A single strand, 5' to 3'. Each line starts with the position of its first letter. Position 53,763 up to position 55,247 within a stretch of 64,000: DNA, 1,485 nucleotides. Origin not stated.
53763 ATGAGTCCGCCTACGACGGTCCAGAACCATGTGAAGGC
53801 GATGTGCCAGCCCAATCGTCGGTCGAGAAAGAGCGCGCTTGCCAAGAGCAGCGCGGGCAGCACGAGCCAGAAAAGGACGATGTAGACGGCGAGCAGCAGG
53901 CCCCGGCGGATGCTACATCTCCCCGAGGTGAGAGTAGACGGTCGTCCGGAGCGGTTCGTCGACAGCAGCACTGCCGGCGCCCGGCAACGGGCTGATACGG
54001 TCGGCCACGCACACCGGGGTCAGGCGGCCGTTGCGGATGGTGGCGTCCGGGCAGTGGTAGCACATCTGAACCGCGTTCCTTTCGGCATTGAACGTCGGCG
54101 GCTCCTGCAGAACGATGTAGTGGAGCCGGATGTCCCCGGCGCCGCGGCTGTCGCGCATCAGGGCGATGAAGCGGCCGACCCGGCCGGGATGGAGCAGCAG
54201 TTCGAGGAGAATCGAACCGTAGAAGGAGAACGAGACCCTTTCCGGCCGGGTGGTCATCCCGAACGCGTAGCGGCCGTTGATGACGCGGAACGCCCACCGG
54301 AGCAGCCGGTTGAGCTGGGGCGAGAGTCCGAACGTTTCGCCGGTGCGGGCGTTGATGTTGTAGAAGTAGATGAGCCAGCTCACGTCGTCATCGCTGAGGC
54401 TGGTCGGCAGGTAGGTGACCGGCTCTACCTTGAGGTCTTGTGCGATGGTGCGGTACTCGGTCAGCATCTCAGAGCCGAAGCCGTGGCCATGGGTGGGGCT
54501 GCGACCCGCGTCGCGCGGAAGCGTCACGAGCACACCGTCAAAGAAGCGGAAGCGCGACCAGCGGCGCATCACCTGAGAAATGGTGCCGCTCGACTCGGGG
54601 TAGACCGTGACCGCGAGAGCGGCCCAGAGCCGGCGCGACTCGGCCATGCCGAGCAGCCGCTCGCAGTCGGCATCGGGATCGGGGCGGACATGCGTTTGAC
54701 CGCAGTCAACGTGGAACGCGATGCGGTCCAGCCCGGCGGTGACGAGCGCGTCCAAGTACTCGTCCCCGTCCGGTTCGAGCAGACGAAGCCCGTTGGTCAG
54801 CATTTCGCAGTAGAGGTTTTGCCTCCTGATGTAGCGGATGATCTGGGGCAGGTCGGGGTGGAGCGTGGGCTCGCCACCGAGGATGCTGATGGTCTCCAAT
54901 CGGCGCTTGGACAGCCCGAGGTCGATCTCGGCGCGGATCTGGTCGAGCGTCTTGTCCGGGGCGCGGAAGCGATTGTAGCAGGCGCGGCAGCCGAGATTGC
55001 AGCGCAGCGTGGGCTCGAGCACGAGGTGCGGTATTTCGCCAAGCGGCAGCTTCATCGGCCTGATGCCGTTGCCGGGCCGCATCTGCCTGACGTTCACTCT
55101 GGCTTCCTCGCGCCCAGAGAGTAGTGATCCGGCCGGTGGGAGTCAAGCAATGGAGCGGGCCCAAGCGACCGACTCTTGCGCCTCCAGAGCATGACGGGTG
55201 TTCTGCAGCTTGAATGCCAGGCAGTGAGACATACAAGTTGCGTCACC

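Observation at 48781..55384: Six-gene operon combining two radical SAM enzymes (one SPASM) with a lipid methyltransferase/PlsC acyltransferase fusion and an ABC exporter: a candidate uncharacterised membrane-lipid tailoring or maturation system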

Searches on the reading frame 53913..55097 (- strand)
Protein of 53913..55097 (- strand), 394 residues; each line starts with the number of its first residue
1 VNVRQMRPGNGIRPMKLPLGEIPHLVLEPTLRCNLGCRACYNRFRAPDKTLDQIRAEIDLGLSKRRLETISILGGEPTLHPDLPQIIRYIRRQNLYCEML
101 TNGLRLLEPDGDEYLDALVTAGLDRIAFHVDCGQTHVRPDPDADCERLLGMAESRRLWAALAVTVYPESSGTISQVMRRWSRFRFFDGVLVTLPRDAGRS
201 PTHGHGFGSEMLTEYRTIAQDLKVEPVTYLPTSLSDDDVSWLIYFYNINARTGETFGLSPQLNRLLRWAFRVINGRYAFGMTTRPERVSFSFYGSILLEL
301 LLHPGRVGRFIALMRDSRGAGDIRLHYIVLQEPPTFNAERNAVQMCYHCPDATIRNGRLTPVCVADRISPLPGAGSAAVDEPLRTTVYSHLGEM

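Call 5: search_protein_families(library=pfam, proteins=[window:53913-55097:-], max_evalue=0.01)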
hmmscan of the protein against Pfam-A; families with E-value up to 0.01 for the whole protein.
window:53913-55097:- (394 aa): 2 families
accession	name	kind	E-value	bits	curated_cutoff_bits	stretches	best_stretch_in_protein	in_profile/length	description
PF04055.27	Radical_SAM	-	4.9e-18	66.3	29.5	1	28-136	2-115/166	Radical SAM superfamily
PF13353.11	Fer4_12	-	0.00063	20.5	22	1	33-95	15-82/137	4Fe-4S single cluster domain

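Call 6: search_protein_families(library=ncbifam, proteins=[window:53913-55097:-], max_evalue=0.01)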
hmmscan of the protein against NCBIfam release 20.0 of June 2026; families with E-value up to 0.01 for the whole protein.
window:53913-55097:- (394 aa): 38 families (the best 25 are shown)
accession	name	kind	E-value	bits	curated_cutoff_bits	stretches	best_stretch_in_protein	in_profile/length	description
NF045646.2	rSAM_Se_TrsS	equivalog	6.7e-15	54.6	490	1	26-135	89-200/441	radical SAM (seleno)protein TrsS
TIGR04317.1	W_rSAM_matur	equivalog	4.1e-14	52.4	380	1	24-136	5-116/349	tungsten cofactor oxidoreductase radical SAM maturase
NF038283.1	viperin_w_prok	equivalog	1e-10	41.2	180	1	31-120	10-109/281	viperin family antiviral radical SAM protein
NF045702.1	rSAM_GDGT_ether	equivalog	1.8e-10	40.1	450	1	30-133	93-201/486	tetraether lipid synthase Tes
TIGR03470.1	HpnH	equivalog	2.9e-09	36.4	225.05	1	25-106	30-112/318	adenosyl-hopene transferase HpnH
TIGR02668.1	moaA_archaeal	equivalog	3.5e-09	36.1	325.25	1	27-131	14-117/303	GTP 3',8-cyclase MoaA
TIGR02109.1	PQQ_syn_pqqE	equivalog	4.5e-08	32.4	381.35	1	25-131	9-114/358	pyrroloquinoline quinone biosynthesis protein PqqE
TIGR02666.1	moaA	equivalog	5.2e-08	32.2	284.05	1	30-131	17-123/336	GTP 3',8-cyclase MoaA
TIGR04311.1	rSAM_Geo_metal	subfamily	5.7e-08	32.2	400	1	24-135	4-117/423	radical SAM/SPASM family putative metalloenzyme maturase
NF001199.0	PRK00164.2-1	equivalog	8.9e-08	31.6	231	1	25-131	14-119/308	GTP 3',8-cyclase MoaA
TIGR04133.1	rSAM_w_lipo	hypoth_equivalog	1.9e-07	30.4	425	1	22-132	23-135/350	TIGR04133 family radical SAM/SPASM protein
TIGR02495.1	NrdG2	equivalog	3.3e-07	29.8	131.15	1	33-105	26-101/193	anaerobic ribonucleoside-triphosphate reductase activating protein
TIGR03913.1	rad_SAM_trio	equivalog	4.7e-07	28.6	591.75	1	24-131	20-125/477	GDL motif peptide-associated radical SAM/SPASM maturase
TIGR04051.1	rSAM_NirJ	equivalog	1.3e-06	27.6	515.45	1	30-110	9-92/354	heme d1 biosynthesis radical SAM protein NirJ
TIGR03961.1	rSAM_PTO1314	hypoth_equivalog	1.5e-05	24.5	306.05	1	31-121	31-123/332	PTO1314 family radical SAM protein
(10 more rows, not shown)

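Call 29: search_solved_structures(query=window:53913-55082:-, max_evalue=0.01)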
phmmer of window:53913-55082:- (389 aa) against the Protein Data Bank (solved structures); distinct sequences matched with E-value up to 0.01: 4.
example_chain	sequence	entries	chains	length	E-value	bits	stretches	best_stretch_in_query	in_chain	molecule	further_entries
7tol_A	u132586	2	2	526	9.1e-07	31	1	23-126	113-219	glycerol dibiphytanyl glycerol tetraether - macrocyclic archaeol synthase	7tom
8wm2_A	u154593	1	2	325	3.3e-05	25.9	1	27-123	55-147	Fe-S radical SAM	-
6c8v_A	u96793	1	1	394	0.00067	21.6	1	20-125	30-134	Coenzyme PQQ synthesis protein E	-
7wzv_A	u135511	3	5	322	0.0023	19.8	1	22-99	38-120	4Fe-4S cluster-binding domain-containing protein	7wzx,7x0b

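Call 83: search_solved_structures(query=A5, max_evalue=0.01, show_alignments=2)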
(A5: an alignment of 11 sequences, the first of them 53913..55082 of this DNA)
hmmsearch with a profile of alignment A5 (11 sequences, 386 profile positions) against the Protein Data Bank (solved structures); distinct sequences matched with E-value up to 0.01: 12.
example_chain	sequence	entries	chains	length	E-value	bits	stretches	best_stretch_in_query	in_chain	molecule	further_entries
7tol_A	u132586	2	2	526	1e-10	44.5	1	16-121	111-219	glycerol dibiphytanyl glycerol tetraether - macrocyclic archaeol synthase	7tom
7wzv_A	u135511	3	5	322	6.8e-08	35.2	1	17-100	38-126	4Fe-4S cluster-binding domain-containing protein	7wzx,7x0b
7vob_C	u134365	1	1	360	2.8e-06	29.9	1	22-132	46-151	Cytosylglucuronate decarboxylase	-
7voc_C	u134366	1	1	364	2.8e-06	29.9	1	22-132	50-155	Cytosylglucuronate decarboxylase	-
6efn_A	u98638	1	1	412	1.6e-05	27.4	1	16-172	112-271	Sporulation killing factor maturation protein SkfB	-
8wm2_A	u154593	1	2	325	1.8e-05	27.2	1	22-118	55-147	Fe-S radical SAM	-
5wgg_A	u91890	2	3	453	3.9e-05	26.1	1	14-127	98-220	Radical SAM domain protein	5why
5v1q_A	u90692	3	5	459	0.00021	23.7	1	15-102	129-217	Radical SAM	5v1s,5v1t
6c8v_A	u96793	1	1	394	0.00056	22.3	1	18-121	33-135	Coenzyme PQQ synthesis protein E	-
9dfu_A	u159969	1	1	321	0.0035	19.7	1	20-98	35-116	Radical SAM core domain-containing protein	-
9dfn_A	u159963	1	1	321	0.005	19.2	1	20-98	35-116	Radical SAM core domain-containing protein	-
2fb2_A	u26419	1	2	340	0.0072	18.7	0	15-155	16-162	Molybdenum cofactor biosynthesis protein A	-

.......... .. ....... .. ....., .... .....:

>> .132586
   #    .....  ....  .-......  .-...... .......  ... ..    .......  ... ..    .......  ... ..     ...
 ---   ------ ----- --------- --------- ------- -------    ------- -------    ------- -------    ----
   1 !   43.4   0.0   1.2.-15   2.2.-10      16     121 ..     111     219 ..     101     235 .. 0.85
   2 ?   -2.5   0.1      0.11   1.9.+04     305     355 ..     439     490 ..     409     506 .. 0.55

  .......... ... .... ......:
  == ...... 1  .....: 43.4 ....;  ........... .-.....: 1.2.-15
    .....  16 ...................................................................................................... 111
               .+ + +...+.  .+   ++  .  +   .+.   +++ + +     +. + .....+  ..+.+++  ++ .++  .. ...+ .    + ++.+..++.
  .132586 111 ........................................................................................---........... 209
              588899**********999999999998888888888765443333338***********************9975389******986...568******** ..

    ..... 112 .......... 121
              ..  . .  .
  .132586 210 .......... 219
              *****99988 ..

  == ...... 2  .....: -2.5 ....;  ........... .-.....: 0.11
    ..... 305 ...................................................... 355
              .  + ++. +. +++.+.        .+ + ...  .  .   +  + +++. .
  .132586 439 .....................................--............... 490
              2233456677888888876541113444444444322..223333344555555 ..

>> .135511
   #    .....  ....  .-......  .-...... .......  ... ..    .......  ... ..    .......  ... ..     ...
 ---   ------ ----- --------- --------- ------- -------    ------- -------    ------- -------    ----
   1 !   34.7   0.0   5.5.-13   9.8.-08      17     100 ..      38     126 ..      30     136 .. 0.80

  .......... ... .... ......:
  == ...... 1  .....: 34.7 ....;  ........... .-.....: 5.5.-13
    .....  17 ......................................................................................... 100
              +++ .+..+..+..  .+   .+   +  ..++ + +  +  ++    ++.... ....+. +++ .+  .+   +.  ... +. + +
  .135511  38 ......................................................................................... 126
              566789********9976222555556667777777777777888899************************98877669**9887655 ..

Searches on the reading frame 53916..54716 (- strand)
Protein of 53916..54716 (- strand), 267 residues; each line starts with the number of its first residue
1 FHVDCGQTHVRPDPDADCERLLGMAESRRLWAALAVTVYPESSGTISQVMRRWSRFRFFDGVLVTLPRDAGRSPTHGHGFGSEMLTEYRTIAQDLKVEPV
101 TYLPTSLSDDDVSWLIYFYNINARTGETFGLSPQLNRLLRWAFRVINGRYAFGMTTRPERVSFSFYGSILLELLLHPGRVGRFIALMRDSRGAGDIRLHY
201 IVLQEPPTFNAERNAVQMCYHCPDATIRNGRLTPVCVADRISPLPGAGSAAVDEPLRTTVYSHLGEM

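Call 84: search_protein_families(library=ncbifam, proteins=[window:53916-54716:-], max_evalue=10)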
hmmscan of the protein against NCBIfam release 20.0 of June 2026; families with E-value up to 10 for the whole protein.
seq(267 aa): 0 families
